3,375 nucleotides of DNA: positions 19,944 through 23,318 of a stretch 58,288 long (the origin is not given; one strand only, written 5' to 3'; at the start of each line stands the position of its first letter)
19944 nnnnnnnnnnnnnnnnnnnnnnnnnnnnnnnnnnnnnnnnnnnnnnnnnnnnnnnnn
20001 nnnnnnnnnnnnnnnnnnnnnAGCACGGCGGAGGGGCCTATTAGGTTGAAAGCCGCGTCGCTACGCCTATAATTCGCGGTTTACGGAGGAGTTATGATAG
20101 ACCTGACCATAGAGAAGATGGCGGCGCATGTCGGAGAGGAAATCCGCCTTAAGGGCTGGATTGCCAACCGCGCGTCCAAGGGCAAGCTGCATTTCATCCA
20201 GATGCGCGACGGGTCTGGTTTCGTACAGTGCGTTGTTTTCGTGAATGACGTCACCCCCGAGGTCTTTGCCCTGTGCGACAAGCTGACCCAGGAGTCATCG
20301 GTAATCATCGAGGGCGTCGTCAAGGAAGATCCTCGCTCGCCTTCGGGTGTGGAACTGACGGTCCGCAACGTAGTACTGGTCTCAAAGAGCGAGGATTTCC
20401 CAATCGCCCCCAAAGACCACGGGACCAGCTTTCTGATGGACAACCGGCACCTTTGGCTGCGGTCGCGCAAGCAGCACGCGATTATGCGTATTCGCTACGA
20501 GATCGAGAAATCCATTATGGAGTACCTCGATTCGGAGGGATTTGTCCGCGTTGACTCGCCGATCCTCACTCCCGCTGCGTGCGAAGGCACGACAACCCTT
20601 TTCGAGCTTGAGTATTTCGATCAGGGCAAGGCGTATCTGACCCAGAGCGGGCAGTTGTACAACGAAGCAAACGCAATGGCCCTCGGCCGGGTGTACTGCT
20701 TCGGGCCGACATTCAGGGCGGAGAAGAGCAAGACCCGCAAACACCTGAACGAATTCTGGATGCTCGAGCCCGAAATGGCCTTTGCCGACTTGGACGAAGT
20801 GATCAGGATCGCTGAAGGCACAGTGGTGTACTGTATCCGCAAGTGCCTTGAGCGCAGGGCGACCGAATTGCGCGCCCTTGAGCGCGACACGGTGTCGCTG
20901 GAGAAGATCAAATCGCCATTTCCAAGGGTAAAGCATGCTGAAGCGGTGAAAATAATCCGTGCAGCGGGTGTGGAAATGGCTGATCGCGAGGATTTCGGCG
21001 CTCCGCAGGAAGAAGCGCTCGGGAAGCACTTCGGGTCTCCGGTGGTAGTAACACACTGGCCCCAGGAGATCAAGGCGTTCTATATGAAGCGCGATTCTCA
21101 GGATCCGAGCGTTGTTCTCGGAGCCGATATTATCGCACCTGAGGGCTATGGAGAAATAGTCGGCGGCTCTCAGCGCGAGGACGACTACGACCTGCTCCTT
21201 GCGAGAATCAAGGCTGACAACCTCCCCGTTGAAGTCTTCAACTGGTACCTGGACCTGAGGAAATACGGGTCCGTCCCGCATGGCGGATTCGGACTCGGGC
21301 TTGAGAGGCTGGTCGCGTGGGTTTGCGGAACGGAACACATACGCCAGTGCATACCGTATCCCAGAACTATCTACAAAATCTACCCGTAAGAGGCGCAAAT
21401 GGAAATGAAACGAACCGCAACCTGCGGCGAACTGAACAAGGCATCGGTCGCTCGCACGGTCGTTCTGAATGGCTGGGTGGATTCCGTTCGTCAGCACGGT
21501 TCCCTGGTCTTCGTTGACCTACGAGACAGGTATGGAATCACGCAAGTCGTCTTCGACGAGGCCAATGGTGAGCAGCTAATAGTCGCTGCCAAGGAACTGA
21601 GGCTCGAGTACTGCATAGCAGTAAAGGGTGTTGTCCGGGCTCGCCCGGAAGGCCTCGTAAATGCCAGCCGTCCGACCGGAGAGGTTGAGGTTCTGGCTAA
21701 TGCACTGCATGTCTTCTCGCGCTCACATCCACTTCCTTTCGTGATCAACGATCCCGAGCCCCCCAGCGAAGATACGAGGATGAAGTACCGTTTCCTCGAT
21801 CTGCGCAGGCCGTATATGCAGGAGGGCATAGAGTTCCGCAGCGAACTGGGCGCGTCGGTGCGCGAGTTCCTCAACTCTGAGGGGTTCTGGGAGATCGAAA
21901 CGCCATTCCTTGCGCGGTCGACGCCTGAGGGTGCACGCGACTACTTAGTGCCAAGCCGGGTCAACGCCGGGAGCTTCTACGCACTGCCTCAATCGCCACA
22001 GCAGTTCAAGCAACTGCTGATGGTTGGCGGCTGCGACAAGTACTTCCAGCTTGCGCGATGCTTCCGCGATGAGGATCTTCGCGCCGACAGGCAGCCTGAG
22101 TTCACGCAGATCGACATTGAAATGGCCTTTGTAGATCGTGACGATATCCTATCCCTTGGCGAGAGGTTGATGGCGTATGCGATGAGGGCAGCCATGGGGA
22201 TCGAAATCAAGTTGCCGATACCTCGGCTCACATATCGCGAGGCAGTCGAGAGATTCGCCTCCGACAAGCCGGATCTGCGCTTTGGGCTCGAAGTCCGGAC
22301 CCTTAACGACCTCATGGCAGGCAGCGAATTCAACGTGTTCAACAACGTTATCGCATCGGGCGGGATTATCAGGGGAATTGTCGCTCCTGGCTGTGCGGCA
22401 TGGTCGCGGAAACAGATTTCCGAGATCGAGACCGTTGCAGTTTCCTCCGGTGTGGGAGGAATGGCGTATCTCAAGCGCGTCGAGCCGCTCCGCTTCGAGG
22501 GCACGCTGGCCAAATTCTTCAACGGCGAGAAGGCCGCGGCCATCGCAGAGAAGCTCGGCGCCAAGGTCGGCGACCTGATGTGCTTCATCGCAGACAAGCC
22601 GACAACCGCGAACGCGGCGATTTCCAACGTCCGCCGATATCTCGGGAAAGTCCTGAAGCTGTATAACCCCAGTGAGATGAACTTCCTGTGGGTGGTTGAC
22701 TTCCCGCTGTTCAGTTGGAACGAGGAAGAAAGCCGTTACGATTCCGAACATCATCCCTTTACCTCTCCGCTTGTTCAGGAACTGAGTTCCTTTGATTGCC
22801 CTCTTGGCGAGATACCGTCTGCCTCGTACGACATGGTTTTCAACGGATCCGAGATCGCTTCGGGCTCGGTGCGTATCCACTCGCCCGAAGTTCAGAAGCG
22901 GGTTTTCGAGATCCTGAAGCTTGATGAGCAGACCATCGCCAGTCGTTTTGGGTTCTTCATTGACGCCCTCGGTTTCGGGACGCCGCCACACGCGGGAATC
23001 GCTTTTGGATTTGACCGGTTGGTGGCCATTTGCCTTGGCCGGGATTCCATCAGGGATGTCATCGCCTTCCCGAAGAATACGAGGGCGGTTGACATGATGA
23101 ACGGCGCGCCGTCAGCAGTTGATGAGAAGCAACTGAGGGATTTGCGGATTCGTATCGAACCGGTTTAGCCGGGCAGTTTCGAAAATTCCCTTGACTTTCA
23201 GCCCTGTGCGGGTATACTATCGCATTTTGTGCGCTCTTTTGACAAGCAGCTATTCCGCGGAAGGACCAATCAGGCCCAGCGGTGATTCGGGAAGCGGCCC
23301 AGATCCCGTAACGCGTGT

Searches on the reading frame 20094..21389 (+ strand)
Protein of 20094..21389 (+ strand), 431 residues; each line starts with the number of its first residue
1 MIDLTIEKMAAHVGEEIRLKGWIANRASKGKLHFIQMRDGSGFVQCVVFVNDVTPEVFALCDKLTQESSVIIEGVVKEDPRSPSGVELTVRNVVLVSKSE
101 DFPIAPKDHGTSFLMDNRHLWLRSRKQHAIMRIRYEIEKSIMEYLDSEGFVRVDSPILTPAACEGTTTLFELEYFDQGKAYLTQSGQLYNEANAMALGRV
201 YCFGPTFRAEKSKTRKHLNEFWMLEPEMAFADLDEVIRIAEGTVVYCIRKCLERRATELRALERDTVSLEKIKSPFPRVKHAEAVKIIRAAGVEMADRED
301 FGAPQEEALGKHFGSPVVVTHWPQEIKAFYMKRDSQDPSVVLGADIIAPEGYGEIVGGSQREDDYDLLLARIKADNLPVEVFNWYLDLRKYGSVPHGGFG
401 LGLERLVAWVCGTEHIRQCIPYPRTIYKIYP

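Call 31: search_protein_families(library=pfam, proteins=[window:20094-21389:+], max_evalue=0.001)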
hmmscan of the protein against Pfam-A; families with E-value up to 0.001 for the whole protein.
window:20094-21389:+ (431 aa): 2 families
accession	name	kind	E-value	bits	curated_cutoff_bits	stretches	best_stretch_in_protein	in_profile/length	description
PF00152.25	tRNA-synt_2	-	8.3e-73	245.6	25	1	113-425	4-307/308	tRNA synthetases class II (D, K and N)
PF01336.31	tRNA_anti-codon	-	3e-15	56.3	27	1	18-94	2-73/75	OB-fold nucleic acid binding domain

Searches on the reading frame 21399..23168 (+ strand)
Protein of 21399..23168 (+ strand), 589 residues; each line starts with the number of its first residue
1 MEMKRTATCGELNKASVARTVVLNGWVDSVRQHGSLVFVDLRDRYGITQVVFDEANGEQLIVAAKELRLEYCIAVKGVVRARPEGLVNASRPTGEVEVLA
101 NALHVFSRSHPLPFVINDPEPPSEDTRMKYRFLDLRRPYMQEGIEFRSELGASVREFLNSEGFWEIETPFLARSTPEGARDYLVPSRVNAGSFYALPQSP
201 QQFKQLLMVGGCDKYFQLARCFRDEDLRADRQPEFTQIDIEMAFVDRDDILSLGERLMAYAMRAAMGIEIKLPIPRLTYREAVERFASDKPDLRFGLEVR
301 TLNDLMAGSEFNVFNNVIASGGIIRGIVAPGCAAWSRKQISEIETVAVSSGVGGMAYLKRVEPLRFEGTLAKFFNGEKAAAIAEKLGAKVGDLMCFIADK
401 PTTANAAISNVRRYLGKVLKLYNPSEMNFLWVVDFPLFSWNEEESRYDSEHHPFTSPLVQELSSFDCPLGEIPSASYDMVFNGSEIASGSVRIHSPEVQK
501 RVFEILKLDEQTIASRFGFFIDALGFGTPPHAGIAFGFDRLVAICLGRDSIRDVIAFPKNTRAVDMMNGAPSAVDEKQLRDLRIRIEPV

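Call 31: search_protein_families(library=pfam, proteins=[window:21399-23168:+], max_evalue=0.001)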
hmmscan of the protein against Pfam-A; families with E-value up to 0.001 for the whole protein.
window:21399-23168:+ (589 aa): 3 families
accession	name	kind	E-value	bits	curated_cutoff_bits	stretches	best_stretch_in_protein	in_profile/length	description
PF00152.25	tRNA-synt_2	-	5.5e-113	377.5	25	1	123-560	1-307/308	tRNA synthetases class II (D, K and N)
PF02938.19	GAD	-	4.2e-18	65.8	23.4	1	314-407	1-94/95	GAD domain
PF01336.31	tRNA_anti-codon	-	1.3e-15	57.5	27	1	21-104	1-73/75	OB-fold nucleic acid binding domain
